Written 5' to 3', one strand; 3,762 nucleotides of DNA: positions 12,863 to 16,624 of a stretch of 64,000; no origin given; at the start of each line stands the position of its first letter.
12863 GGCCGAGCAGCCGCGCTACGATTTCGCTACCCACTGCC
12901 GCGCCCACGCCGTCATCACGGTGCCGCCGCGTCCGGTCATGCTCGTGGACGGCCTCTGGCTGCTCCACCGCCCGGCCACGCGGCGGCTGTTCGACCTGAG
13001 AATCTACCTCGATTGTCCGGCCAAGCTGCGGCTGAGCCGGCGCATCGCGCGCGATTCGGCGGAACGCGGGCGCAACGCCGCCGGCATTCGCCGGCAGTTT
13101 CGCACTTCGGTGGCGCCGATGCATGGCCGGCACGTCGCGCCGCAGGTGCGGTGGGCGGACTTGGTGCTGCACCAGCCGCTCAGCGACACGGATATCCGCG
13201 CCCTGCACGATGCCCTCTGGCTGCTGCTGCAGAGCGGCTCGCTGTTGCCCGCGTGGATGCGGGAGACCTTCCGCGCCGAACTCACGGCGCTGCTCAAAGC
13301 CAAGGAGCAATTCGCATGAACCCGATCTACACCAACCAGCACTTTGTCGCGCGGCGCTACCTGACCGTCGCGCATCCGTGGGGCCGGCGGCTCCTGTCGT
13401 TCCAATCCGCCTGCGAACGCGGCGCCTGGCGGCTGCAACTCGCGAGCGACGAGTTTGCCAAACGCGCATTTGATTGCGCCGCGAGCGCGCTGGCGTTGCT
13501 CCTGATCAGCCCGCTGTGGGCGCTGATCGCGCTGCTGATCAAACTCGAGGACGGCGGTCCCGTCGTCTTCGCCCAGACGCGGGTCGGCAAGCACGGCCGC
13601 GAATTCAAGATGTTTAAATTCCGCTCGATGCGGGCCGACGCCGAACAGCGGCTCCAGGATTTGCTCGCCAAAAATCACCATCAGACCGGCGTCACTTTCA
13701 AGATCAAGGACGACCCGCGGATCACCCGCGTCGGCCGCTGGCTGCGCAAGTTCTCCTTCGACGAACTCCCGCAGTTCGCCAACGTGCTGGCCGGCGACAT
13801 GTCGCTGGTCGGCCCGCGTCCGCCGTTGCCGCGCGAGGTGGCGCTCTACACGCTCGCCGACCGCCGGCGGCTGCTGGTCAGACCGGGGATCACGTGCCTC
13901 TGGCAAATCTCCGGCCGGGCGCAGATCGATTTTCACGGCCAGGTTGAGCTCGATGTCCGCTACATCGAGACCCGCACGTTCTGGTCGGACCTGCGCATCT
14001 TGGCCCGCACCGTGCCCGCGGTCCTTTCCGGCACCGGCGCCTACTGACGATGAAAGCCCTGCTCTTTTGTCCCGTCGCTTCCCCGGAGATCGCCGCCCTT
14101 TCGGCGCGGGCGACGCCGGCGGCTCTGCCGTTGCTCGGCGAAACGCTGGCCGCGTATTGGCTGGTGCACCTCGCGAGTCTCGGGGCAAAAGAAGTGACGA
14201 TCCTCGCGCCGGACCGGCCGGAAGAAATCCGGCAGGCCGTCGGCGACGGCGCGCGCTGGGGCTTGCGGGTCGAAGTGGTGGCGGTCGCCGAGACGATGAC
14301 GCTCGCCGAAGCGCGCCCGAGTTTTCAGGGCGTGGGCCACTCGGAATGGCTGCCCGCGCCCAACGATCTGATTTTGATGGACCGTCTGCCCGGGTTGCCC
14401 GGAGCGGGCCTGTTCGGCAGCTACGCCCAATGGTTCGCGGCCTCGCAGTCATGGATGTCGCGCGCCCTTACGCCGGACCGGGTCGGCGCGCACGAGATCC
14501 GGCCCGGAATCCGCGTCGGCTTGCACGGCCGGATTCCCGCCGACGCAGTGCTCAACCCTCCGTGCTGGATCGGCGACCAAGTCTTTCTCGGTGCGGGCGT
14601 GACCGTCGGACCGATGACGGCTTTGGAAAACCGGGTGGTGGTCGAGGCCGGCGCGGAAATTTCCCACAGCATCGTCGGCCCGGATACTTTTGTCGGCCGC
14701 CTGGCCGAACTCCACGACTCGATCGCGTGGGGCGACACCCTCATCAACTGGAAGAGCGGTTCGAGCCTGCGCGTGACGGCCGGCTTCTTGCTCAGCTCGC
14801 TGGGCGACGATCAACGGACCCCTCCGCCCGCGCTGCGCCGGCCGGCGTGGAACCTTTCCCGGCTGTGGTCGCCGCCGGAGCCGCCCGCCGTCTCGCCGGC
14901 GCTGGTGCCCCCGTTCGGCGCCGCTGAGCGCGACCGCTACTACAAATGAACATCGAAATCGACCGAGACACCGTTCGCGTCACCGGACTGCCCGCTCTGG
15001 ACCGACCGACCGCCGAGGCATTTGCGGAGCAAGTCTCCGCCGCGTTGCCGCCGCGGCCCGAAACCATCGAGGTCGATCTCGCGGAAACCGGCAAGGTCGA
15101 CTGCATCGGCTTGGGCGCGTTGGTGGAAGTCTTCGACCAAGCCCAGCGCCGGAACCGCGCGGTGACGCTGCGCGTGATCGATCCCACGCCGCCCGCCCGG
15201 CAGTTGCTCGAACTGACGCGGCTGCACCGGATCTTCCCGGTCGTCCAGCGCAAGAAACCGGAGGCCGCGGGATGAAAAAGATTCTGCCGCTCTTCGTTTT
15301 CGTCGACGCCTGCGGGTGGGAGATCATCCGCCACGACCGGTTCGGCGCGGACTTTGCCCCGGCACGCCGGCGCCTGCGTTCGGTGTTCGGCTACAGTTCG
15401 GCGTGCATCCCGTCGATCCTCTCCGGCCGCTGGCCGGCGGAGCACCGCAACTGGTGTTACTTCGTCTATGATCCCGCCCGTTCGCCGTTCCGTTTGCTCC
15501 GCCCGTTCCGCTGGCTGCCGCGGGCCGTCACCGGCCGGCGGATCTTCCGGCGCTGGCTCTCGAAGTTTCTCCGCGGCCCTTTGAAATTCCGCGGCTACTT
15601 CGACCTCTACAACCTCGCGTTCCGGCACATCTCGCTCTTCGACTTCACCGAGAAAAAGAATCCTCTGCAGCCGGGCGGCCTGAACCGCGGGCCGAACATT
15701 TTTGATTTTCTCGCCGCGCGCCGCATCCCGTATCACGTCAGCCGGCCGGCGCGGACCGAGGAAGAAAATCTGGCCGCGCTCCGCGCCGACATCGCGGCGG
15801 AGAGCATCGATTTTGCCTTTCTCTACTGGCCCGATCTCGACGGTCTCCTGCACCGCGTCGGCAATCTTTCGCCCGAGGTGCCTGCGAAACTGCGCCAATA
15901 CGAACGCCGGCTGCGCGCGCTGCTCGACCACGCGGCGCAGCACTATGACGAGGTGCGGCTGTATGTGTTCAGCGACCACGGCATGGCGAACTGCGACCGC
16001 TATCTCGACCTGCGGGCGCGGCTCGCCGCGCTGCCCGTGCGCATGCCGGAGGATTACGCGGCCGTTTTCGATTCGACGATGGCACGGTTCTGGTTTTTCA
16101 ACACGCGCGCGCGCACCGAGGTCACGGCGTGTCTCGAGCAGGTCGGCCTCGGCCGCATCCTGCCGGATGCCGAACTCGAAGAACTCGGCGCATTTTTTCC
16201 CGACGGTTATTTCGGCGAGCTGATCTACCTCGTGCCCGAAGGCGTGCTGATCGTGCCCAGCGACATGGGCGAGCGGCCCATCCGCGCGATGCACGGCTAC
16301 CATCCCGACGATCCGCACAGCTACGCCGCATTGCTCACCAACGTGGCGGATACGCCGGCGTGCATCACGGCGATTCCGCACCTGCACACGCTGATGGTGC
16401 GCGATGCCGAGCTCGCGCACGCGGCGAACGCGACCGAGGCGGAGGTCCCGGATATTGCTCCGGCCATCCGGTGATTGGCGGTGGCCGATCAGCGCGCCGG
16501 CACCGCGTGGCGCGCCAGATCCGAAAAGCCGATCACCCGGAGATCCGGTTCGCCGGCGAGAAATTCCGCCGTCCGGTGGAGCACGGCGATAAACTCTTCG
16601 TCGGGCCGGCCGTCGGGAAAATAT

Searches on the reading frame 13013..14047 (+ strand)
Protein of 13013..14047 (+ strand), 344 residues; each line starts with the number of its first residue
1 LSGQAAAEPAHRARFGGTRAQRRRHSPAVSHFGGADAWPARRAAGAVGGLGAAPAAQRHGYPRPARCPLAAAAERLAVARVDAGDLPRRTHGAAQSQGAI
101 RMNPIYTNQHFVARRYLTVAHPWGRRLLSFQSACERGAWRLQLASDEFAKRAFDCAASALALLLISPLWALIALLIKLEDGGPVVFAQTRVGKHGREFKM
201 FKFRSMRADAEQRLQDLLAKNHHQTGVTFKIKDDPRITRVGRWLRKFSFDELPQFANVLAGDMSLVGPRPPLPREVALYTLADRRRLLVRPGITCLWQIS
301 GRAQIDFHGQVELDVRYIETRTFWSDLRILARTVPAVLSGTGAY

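Call 6: search_protein_families(library=pfam, proteins=[window:13013-14047:+], max_evalue=0.001)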
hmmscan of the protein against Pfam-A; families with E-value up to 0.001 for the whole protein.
window:13013-14047:+ (344 aa): 1 family
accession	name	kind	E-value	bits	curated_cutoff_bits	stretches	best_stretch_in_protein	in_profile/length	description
PF02397.22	Bac_transf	-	7.3e-68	228.1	27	1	150-338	1-178/179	Bacterial sugar transferase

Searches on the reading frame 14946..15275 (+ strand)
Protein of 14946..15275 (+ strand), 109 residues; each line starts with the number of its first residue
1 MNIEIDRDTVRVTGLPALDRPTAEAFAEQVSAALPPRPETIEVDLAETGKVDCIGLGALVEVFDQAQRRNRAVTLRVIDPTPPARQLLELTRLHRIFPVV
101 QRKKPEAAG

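Call 4: search_protein_families(library=pfam, proteins=[window:14946-15275:+], max_evalue=0.01)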
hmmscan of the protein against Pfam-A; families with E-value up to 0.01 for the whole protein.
window:14946-15275:+ (109 aa): 2 families
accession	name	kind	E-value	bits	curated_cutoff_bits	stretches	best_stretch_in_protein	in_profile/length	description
PF13466.11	STAS_2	-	2.9e-10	40.6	29.2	1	17-93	6-79/80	STAS domain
PF01740.26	STAS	-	1.8e-08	34.5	22.6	1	17-100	18-100/106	STAS domain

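Call 22: search_protein_families(library=ncbifam, proteins=[window:14946-15275:+], max_evalue=0.001)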
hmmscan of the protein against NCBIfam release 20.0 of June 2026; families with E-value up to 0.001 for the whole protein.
window:14946-15275:+ (109 aa): 2 families
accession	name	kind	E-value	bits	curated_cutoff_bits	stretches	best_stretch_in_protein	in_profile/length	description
TIGR00377.1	ant_ant_sig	superfamily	2.8e-09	36.8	53.45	1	5-101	9-104/108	anti-sigma factor antagonist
TIGR02886.1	spore_II_AA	equivalog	0.00022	21.2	114.75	1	7-102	7-101/106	anti-sigma F factor antagonist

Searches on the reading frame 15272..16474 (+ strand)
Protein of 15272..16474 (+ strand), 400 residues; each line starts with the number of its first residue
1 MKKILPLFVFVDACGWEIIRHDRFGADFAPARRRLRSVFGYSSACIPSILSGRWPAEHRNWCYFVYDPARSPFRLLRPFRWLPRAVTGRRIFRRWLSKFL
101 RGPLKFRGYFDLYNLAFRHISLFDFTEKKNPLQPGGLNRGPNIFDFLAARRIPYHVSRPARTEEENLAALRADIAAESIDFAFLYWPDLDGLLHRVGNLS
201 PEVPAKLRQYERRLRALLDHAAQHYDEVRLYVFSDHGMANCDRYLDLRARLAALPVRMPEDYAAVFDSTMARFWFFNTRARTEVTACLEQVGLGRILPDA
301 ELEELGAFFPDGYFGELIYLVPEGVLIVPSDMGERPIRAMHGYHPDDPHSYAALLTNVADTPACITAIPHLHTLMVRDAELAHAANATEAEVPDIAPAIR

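Call 6: search_protein_families(library=pfam, proteins=[window:15272-16474:+], max_evalue=0.001)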
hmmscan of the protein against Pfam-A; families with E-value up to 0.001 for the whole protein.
window:15272-16474:+ (400 aa): 1 family
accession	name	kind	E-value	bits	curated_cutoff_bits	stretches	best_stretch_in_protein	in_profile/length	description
PF01663.27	Phosphodiest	-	1.3e-14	55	23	1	44-250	46-235/342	Type I phosphodiesterase / nucleotide pyrophosphatase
